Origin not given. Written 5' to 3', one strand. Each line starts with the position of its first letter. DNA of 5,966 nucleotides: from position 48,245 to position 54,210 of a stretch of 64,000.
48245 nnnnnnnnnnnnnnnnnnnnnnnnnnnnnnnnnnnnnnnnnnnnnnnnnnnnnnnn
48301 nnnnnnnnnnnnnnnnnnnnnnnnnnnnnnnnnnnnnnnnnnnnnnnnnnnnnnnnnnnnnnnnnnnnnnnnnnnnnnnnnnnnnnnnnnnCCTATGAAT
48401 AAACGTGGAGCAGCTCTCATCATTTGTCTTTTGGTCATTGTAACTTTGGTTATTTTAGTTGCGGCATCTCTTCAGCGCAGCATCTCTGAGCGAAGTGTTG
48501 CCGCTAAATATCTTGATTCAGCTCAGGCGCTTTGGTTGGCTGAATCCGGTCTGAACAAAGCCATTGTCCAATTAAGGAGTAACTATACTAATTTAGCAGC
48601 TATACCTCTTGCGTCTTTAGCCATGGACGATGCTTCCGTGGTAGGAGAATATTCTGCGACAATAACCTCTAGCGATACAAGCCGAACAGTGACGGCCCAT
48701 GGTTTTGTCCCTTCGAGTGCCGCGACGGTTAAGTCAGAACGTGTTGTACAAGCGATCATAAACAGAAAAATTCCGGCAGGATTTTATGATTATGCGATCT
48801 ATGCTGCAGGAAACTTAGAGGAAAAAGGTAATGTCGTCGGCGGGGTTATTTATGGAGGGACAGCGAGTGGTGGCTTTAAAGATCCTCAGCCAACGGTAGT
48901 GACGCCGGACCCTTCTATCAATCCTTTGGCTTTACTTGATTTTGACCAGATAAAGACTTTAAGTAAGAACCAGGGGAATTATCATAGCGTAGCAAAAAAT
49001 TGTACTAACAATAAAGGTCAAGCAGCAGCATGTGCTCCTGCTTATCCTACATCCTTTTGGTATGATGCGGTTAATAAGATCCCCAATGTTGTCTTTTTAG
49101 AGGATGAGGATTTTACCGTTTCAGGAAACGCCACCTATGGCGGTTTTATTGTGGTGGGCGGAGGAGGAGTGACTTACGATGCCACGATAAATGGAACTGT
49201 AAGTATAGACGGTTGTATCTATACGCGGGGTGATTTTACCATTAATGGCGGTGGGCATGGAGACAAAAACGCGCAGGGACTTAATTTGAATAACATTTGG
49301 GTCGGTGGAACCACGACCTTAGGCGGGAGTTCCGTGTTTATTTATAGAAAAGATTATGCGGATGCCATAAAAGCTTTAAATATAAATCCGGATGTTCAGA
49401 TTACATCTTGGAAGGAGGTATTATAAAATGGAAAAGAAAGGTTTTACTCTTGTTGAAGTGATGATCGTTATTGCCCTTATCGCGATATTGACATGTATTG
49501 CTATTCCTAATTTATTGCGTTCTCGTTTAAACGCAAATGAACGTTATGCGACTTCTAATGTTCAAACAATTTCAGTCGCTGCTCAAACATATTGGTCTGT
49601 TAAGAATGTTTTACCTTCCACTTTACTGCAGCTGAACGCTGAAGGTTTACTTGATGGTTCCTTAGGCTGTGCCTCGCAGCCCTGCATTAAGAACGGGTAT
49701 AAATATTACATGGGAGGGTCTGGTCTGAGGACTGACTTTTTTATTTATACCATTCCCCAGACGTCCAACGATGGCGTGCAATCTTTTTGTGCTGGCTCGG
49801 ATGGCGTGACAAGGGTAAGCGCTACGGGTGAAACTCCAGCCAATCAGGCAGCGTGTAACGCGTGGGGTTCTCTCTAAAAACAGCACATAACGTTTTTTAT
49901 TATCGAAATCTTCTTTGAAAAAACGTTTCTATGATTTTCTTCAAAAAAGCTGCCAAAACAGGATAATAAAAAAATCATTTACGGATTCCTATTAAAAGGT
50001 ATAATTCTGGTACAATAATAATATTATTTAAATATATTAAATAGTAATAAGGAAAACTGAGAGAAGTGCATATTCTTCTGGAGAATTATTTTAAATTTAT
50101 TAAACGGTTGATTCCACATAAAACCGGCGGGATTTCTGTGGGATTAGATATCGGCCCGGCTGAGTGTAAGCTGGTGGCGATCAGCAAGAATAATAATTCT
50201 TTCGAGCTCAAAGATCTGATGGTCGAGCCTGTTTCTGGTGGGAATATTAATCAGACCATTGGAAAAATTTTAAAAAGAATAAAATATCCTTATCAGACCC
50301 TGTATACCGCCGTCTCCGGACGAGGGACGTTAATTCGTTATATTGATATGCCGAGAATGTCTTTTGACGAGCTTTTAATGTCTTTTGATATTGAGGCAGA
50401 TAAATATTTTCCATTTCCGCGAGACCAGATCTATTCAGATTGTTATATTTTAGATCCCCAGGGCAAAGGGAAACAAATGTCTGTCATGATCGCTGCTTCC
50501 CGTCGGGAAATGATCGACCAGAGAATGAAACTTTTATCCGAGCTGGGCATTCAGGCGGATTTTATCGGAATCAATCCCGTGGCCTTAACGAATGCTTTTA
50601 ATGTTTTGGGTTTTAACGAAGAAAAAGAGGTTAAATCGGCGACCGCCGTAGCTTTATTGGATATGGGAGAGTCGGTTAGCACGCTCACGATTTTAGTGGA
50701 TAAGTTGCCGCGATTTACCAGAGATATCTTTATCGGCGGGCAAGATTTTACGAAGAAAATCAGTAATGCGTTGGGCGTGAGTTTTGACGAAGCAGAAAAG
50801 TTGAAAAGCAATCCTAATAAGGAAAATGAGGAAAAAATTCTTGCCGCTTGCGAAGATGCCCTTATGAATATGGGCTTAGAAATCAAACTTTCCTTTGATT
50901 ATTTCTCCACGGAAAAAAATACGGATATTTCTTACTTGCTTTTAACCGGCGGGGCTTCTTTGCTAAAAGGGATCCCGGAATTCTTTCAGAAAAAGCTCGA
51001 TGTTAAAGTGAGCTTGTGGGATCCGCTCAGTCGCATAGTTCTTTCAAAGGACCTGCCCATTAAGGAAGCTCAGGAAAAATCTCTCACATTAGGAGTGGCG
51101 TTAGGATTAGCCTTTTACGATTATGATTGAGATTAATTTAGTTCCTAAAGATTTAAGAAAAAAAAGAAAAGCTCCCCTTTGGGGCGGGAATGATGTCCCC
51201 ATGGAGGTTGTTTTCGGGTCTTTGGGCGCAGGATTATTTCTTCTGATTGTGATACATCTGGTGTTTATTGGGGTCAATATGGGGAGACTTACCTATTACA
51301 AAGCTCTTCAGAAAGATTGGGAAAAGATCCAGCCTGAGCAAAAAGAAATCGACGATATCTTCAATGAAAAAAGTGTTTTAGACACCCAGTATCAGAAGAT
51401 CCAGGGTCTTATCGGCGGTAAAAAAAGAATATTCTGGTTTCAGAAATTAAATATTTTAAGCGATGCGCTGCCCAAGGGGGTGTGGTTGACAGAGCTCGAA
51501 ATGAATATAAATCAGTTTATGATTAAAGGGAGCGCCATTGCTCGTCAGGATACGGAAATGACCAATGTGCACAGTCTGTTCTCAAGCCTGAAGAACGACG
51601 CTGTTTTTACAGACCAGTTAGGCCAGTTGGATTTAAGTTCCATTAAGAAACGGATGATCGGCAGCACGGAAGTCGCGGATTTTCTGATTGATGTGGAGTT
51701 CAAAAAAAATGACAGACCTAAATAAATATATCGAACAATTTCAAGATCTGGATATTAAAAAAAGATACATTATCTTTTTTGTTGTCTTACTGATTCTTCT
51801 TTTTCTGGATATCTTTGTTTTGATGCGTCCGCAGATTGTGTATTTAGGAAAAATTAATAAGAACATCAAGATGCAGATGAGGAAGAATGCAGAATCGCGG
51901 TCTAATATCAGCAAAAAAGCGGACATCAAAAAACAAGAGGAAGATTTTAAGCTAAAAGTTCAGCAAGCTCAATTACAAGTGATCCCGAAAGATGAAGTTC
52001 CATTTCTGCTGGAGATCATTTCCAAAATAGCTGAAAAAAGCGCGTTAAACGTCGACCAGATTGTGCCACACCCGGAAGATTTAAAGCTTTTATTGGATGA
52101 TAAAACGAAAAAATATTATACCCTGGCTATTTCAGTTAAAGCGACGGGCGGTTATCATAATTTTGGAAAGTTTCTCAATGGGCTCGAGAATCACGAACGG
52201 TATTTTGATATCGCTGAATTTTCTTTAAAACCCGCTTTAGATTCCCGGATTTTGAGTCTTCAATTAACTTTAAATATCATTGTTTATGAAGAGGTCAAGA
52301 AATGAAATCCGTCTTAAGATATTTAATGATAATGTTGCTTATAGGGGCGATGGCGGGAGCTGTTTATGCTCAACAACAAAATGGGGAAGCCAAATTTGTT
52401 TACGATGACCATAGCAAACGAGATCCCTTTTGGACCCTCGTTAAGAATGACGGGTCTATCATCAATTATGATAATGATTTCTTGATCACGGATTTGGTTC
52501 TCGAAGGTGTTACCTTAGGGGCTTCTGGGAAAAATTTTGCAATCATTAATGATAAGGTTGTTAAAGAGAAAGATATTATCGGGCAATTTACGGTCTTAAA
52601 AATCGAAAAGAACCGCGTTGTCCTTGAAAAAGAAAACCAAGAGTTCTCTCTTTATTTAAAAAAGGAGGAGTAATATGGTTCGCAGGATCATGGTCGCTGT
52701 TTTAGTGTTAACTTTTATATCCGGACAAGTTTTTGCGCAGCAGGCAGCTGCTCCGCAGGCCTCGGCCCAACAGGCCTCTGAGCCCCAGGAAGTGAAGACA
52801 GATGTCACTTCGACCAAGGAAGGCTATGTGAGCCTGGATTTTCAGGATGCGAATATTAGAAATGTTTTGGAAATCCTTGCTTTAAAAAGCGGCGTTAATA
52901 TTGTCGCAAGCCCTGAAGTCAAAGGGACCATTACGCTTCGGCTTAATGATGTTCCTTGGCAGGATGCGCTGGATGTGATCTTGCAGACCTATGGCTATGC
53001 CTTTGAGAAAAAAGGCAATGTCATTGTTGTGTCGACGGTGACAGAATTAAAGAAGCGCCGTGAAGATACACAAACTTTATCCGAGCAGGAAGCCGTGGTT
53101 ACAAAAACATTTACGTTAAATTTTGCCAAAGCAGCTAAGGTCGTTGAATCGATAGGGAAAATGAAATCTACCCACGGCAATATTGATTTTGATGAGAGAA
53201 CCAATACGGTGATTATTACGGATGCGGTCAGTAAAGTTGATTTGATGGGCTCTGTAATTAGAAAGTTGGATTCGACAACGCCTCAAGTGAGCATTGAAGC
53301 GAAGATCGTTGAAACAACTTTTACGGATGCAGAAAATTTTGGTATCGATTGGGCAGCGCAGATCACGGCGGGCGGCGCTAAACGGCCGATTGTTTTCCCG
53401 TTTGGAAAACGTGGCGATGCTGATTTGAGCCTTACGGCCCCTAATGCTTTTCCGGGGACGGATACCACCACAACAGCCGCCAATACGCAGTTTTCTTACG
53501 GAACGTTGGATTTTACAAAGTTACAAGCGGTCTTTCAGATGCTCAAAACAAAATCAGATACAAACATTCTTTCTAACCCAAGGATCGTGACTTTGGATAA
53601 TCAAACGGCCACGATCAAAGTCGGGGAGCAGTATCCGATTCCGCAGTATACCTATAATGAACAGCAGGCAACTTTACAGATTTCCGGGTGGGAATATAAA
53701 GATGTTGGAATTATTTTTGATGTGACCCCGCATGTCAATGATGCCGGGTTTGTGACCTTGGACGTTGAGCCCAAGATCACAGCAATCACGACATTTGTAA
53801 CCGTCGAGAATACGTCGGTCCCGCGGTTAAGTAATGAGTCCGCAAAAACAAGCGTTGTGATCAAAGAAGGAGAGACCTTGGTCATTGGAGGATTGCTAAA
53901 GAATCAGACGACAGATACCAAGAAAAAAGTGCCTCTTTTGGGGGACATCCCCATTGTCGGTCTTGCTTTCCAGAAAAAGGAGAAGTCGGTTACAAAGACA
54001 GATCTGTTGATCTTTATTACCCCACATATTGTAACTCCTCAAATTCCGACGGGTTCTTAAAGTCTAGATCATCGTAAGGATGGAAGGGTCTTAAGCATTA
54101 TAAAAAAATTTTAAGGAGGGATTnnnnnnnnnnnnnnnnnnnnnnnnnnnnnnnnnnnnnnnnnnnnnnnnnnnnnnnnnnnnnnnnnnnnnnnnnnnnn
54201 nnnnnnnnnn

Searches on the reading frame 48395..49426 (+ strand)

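Call 5: search_protein_families(library=pfam, proteins=[window:48395-49426:+], max_evalue=0.001)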
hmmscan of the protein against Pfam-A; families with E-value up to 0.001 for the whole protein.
window:48395-49426:+ (343 aa): 1 family
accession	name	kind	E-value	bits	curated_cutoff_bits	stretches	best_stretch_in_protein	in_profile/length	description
PF14341.11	PilX_N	-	7e-05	23.2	25.5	1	4-54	1-51/51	PilX N-terminal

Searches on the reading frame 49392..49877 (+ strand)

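Call 5: search_protein_families(library=pfam, proteins=[window:49392-49877:+], max_evalue=0.001)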
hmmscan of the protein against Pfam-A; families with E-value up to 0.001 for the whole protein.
window:49392-49877:+ (161 aa): 1 family
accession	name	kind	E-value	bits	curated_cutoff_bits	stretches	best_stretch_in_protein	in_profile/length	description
PF07963.17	N_methyl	-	1.6e-07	31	21.2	1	15-34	4-23/27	Prokaryotic N-terminal methylation motif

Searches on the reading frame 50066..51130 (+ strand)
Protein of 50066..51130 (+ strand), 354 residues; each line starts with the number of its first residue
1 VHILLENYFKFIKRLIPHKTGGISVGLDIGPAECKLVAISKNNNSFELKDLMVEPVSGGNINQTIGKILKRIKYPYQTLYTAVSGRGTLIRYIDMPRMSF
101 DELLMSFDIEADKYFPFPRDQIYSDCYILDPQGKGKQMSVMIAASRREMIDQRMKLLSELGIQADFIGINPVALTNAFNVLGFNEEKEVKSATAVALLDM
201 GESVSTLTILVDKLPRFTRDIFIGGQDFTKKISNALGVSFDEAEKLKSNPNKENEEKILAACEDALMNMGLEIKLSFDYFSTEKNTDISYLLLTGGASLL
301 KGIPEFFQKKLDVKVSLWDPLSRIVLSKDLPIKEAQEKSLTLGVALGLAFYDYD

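Call 5: search_protein_families(library=pfam, proteins=[window:50066-51130:+], max_evalue=0.001)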
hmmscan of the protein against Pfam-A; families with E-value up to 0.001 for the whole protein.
window:50066-51130:+ (354 aa): 2 families
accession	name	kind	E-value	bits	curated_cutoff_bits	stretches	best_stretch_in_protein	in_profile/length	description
PF11104.14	PilM_2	-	1.4e-47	162.7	27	1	26-350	1-337/340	Type IV pilus assembly protein PilM;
PF14450.12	FtsA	-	3.2e-15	57.1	31.8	1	196-320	1-112/127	Cell division protein FtsA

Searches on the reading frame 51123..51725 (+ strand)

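Call 5: search_protein_families(library=pfam, proteins=[window:51123-51725:+], max_evalue=0.001)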
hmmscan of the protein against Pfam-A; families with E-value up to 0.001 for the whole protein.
window:51123-51725:+ (200 aa): 1 family
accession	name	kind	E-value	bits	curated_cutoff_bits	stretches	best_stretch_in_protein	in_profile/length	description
PF05137.18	PilN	-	1.2e-06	28.9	22.8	1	109-191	3-76/78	Fimbrial assembly protein (PilN)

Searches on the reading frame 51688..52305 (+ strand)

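Call 6: search_protein_families(library=pfam, proteins=[window:51688-52305:+], max_evalue=0.001)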
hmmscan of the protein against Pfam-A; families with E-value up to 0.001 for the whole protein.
window:51688-52305:+ (205 aa): 1 family
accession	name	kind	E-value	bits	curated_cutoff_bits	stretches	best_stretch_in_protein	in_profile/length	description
PF04350.18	PilO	-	1.3e-11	45.2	22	1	61-197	12-140/145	Pilus assembly protein, PilO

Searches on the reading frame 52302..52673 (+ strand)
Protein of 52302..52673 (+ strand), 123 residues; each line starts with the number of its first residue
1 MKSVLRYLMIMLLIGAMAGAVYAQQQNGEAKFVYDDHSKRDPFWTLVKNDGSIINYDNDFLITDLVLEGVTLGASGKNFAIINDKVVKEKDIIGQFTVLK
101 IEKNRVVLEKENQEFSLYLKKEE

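Call 6: search_protein_families(library=pfam, proteins=[window:52302-52673:+], max_evalue=0.001)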
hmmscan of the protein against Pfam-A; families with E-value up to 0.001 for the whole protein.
window:52302-52673:+ (123 aa): 1 family
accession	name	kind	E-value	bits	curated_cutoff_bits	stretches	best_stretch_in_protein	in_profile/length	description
PF16537.11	T2SSB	-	6.4e-06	26.2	28.4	1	79-117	19-58/60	Type II secretion system protein B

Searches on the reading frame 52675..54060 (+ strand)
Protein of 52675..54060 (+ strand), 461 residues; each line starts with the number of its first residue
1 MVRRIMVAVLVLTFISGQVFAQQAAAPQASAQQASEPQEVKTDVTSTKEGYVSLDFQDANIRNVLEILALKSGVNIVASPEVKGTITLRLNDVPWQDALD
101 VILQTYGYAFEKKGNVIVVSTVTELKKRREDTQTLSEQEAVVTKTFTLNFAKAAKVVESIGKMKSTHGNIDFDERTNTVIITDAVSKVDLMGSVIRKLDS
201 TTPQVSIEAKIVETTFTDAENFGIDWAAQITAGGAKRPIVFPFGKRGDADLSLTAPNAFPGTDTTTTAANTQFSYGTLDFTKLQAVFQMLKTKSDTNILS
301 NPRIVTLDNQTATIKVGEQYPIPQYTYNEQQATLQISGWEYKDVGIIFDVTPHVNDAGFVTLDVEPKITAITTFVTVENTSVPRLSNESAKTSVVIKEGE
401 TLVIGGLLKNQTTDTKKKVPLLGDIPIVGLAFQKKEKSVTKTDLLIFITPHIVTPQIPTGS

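Call 6: search_protein_families(library=pfam, proteins=[window:52675-54060:+], max_evalue=0.001)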
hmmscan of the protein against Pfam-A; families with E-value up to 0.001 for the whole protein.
window:52675-54060:+ (461 aa): 5 families
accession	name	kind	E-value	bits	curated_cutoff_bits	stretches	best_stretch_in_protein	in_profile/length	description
PF00263.26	Secretin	-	6.1e-50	169.6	27.5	1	290-453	2-168/169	Bacterial type II and III secretion system protein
PF07660.19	STN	-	1.7e-12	47.3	28.4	1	74-120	1-50/52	Secretin and TonB N terminus short domain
PF03958.22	Secretin_N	-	1.4e-09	38.4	28.2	1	143-202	1-67/69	Bacterial type II/III secretion system short domain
PF21305.2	type_II_gspD_N0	-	3.8e-07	30.3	27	1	54-117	1-69/71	GspD-like, N0 domain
PF16344.10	FecR_C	-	5.3e-05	23.6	24.4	0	54-119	2-70/70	FecR, C-terminal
